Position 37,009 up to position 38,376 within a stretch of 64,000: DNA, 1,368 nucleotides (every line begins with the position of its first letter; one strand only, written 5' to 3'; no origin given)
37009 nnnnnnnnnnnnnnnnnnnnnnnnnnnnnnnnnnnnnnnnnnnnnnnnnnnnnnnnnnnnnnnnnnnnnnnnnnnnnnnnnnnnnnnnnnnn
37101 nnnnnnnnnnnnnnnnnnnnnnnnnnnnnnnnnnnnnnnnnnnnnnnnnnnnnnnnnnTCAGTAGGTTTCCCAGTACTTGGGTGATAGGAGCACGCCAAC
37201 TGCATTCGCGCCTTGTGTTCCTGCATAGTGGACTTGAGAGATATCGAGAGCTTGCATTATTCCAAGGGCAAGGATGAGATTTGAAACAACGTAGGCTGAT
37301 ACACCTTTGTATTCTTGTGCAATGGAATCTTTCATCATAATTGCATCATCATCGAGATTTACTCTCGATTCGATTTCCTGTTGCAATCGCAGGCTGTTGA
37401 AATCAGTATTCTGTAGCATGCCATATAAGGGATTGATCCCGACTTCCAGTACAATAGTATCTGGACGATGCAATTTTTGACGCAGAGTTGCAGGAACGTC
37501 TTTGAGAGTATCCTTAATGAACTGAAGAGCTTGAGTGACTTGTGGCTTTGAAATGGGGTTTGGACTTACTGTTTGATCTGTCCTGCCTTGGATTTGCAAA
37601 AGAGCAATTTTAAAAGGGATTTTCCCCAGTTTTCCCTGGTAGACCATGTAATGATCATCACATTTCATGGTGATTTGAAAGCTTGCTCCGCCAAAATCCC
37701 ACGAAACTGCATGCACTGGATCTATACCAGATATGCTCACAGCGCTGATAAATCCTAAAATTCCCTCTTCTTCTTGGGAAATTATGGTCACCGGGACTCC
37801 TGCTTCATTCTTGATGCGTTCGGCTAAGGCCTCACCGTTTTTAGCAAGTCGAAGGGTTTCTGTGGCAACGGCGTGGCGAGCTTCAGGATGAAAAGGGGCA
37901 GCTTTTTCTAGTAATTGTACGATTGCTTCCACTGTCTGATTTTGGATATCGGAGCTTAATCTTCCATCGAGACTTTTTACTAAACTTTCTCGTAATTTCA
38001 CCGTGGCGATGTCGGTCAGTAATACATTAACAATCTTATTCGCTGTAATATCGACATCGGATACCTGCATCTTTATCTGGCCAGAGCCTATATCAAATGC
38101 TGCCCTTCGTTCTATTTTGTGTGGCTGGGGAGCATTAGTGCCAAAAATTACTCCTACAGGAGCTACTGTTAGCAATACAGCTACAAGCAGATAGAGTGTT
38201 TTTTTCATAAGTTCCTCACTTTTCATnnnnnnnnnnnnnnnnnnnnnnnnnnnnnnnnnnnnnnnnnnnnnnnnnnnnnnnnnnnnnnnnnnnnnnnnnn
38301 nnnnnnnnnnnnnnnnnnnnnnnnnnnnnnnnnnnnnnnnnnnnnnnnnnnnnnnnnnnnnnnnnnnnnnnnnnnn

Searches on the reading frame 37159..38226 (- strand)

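Call 44: search_protein_families(library=ncbifam, proteins=[window:37159-38226:-], max_evalue=1e-10)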
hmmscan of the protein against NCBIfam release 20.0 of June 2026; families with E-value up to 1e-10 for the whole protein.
window:37159-38226:- (355 aa): 1 family
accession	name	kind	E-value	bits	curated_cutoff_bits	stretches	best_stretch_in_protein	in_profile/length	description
TIGR03706.1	exo_poly_only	exception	8e-22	77.9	307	1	42-203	3-158/300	exopolyphosphatase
